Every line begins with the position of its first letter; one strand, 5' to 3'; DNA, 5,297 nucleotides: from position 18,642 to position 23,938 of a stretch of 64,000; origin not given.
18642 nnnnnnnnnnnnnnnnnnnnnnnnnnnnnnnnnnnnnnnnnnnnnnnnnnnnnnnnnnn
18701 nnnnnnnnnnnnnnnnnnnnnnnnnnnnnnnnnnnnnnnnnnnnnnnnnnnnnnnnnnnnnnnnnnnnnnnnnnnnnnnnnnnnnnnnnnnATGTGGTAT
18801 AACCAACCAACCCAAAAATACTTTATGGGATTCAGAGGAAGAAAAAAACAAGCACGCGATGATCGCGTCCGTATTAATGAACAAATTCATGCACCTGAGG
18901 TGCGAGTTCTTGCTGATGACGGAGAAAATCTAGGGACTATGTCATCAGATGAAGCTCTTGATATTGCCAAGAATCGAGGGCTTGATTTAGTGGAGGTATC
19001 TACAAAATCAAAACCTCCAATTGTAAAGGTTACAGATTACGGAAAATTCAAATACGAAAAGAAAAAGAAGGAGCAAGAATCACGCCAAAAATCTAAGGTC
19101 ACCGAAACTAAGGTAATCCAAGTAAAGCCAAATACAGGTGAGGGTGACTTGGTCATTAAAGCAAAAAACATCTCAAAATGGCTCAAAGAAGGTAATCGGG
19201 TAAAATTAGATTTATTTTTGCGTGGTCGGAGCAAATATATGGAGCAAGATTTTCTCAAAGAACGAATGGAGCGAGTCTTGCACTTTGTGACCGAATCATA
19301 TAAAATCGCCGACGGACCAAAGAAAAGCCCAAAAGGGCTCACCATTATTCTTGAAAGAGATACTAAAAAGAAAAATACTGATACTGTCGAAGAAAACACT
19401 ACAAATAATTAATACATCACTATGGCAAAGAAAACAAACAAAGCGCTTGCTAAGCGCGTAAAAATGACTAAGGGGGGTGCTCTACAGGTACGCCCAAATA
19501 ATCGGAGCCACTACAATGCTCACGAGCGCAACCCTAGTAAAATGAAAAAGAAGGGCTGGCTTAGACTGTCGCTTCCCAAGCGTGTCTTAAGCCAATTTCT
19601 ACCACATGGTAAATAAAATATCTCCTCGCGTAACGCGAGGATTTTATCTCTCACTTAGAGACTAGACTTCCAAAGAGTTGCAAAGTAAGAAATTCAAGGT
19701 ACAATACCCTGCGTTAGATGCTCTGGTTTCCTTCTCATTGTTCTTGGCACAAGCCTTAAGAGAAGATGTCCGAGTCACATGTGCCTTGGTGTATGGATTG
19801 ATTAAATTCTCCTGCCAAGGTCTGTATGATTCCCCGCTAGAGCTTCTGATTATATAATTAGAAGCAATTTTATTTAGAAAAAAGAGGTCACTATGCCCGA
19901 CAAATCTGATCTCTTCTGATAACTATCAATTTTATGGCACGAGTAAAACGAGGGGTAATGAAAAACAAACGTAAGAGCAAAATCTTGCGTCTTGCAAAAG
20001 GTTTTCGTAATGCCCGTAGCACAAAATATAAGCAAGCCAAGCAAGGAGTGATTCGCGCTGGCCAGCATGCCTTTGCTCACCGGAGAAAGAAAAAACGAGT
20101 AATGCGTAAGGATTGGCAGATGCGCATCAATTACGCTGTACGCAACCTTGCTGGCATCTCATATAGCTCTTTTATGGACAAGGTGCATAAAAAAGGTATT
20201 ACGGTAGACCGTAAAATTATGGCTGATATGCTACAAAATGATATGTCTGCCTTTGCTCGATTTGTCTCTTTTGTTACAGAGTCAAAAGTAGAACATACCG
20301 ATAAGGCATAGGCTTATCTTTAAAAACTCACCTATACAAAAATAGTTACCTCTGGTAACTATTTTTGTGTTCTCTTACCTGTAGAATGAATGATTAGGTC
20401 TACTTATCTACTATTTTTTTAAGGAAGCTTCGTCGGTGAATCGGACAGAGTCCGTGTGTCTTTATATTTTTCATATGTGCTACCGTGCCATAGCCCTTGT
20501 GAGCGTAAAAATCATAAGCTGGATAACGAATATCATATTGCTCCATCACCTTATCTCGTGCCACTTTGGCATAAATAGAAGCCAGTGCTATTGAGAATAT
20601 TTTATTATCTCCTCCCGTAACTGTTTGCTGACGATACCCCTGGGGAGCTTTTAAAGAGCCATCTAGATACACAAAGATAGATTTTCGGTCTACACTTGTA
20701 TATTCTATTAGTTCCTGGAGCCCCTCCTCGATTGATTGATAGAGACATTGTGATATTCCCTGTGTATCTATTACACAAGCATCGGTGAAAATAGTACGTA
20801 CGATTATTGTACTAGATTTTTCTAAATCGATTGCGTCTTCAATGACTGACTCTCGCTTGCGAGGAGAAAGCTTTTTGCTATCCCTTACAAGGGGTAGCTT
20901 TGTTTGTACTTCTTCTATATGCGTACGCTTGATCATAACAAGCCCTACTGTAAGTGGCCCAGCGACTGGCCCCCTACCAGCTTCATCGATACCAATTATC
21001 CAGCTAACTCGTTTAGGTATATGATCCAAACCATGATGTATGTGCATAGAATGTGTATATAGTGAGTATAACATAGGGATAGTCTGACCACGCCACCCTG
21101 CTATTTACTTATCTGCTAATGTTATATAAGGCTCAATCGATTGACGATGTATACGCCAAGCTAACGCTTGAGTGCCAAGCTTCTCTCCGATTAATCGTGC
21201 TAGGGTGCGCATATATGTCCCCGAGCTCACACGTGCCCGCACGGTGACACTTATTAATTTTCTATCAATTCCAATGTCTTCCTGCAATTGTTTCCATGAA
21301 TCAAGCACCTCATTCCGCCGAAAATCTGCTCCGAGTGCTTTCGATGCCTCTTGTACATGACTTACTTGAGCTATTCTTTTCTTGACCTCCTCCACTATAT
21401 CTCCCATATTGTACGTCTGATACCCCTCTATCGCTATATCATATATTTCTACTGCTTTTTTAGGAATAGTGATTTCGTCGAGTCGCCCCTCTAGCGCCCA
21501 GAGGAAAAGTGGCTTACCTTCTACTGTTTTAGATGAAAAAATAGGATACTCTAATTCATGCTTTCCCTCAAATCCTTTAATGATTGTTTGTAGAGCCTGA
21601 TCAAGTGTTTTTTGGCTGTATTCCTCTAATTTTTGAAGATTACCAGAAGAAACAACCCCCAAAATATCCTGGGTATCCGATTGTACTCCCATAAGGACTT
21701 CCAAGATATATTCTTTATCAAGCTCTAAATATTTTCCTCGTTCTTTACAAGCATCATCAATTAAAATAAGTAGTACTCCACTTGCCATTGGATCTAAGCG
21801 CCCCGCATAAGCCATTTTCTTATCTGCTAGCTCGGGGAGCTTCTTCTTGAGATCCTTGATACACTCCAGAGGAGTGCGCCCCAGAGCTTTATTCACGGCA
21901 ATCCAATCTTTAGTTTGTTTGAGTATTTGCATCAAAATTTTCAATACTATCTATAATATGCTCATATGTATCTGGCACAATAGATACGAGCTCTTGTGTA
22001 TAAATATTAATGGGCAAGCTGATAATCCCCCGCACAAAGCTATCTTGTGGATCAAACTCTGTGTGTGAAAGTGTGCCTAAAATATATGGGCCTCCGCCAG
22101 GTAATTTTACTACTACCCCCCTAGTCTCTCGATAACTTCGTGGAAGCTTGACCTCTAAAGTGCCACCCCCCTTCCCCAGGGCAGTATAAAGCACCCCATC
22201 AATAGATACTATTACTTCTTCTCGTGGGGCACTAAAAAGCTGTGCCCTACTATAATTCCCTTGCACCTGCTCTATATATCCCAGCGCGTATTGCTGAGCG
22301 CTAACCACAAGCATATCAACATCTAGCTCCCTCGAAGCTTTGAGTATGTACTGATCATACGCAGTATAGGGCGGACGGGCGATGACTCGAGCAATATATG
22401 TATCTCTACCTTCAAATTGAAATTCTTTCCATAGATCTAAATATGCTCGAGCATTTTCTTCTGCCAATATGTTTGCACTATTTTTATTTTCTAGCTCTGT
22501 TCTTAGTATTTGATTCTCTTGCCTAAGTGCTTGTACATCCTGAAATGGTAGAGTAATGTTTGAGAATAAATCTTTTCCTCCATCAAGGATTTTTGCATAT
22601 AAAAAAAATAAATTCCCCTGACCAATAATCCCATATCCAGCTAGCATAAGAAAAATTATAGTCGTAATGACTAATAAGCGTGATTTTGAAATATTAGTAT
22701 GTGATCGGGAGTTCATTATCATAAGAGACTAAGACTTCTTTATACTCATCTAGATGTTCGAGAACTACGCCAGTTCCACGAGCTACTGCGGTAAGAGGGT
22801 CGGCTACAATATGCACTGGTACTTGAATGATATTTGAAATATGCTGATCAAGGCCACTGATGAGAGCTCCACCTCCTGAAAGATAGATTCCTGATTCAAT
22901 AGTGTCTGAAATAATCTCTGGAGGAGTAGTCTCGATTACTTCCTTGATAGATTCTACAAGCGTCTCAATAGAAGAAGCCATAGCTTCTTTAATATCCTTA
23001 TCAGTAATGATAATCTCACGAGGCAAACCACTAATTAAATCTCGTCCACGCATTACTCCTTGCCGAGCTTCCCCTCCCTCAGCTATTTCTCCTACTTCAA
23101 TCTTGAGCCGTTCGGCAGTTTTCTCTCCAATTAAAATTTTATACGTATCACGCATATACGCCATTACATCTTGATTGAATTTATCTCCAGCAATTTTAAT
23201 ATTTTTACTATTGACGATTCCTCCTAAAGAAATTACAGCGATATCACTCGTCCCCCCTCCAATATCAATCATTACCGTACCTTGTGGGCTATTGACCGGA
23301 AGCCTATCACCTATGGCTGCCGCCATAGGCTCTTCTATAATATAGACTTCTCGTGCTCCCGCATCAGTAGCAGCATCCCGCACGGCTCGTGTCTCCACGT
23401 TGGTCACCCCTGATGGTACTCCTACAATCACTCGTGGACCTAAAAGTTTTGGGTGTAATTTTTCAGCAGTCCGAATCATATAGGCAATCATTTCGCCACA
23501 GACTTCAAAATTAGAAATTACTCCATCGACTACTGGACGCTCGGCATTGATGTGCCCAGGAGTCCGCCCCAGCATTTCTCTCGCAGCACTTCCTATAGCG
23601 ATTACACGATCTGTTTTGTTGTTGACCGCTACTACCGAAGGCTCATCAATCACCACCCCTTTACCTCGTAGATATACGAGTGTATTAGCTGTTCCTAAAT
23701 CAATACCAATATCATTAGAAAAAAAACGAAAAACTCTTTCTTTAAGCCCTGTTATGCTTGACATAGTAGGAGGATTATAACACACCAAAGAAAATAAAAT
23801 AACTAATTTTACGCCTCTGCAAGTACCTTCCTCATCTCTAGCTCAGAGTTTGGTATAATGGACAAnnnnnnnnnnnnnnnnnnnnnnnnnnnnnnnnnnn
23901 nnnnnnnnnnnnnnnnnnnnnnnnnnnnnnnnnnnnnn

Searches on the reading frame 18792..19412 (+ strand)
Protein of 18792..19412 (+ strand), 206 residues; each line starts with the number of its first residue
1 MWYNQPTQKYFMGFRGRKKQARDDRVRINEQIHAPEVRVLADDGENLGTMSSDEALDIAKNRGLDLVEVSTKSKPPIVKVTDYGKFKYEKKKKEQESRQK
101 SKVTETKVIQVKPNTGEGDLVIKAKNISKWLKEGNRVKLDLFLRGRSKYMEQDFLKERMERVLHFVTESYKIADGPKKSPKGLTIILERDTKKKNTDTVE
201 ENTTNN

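Call 103: search_protein_families(library=pfam, proteins=[window:18792-19412:+], max_evalue=0.0001)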
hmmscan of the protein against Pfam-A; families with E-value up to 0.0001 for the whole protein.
window:18792-19412:+ (206 aa): 2 families
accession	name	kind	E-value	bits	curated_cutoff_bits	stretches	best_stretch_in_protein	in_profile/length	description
PF05198.21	IF3_N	-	2e-30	105.2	26.9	1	28-96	1-69/70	Translation initiation factor IF-3, N-terminal domain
PF00707.27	IF3_C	-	1.5e-13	50.9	34.8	1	105-188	2-84/86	Translation initiation factor IF-3, C-terminal domain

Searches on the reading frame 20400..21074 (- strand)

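Call 103: search_protein_families(library=pfam, proteins=[window:20400-21074:-], max_evalue=0.0001)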
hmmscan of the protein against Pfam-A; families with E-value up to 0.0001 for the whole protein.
window:20400-21074:- (224 aa): 1 family
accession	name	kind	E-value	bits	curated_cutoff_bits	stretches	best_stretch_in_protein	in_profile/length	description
PF01351.25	RNase_HII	-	1.9e-30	106.7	25.8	1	27-218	1-197/199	Ribonuclease HII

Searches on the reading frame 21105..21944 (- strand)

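Call 103: search_protein_families(library=pfam, proteins=[window:21105-21944:-], max_evalue=0.0001)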
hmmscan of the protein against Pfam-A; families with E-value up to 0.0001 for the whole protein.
window:21105-21944:- (279 aa): 1 family
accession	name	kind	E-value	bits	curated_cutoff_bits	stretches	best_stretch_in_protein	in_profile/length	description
PF01509.24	TruB_N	-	9.6e-25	88.1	27.3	1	40-177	5-134/149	TruB family pseudouridylate synthase (N terminal domain)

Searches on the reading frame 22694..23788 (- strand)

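Call 103: search_protein_families(library=pfam, proteins=[window:22694-23788:-], max_evalue=0.0001)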
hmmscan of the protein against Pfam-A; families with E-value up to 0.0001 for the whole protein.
window:22694-23788:- (364 aa): 5 families
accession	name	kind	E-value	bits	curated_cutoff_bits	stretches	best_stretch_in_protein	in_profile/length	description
PF06723.19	MreB_Mbl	-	3.6e-125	417.6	27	1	24-350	1-326/327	MreB/Mbl protein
PF00012.26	HSP70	-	2.9e-12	46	20.6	1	91-338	108-367/599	Hsp70 protein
PF14450.12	FtsA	-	2.3e-10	41.3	31.8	1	172-330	1-112/127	Cell division protein FtsA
PF11104.14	PilM_2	-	5e-06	26.1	27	0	300-347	277-323/340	Type IV pilus assembly protein PilM;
PF00022.25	Actin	-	1.5e-05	24.2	27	0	50-215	31-190/410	Actin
